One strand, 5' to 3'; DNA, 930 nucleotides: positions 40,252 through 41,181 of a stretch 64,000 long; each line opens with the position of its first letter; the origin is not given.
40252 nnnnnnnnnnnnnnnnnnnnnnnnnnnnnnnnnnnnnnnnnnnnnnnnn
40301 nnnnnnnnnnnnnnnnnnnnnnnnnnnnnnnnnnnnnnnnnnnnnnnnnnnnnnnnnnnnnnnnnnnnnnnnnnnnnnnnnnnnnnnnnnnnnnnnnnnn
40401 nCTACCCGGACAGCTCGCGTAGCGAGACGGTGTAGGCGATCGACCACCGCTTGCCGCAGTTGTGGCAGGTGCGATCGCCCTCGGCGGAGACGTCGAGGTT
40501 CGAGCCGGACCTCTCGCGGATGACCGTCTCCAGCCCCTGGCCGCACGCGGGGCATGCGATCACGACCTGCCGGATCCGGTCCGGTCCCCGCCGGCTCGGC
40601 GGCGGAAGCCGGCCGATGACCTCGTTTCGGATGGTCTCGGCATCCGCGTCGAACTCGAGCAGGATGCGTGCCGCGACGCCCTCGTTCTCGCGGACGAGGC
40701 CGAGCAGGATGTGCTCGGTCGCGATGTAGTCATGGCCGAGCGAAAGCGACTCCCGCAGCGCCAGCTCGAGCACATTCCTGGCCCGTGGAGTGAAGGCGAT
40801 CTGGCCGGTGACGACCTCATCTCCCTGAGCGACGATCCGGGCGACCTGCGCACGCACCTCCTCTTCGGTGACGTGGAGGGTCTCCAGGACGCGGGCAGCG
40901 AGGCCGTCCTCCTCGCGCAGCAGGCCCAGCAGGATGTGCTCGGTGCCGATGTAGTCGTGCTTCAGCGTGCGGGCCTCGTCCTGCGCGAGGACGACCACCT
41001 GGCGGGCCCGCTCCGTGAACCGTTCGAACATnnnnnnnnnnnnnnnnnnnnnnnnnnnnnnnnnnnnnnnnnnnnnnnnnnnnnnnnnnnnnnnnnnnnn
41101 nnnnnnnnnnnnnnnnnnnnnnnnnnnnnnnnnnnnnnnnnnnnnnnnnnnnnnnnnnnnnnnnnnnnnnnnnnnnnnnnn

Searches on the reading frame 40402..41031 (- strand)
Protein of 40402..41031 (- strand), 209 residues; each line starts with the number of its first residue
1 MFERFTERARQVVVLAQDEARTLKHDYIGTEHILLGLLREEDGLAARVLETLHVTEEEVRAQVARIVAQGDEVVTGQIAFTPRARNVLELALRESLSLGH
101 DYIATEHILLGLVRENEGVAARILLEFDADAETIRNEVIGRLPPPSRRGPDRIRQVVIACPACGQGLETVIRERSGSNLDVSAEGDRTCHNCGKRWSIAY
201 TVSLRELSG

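Call 23: search_protein_families(library=pfam, proteins=[window:40402-41031:-], max_evalue=0.001)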
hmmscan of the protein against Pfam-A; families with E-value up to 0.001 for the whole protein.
window:40402-41031:- (209 aa): 2 families
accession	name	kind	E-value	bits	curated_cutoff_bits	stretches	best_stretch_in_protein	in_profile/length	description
PF02861.25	Clp_N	-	9.2e-34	115.8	20.7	2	16-66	1-51/53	Clp amino terminal domain, pathogenicity island component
PF13248.11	Zn_ribbon_3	-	0.00052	19.8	27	0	184-195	14-25/26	zinc-ribbon domain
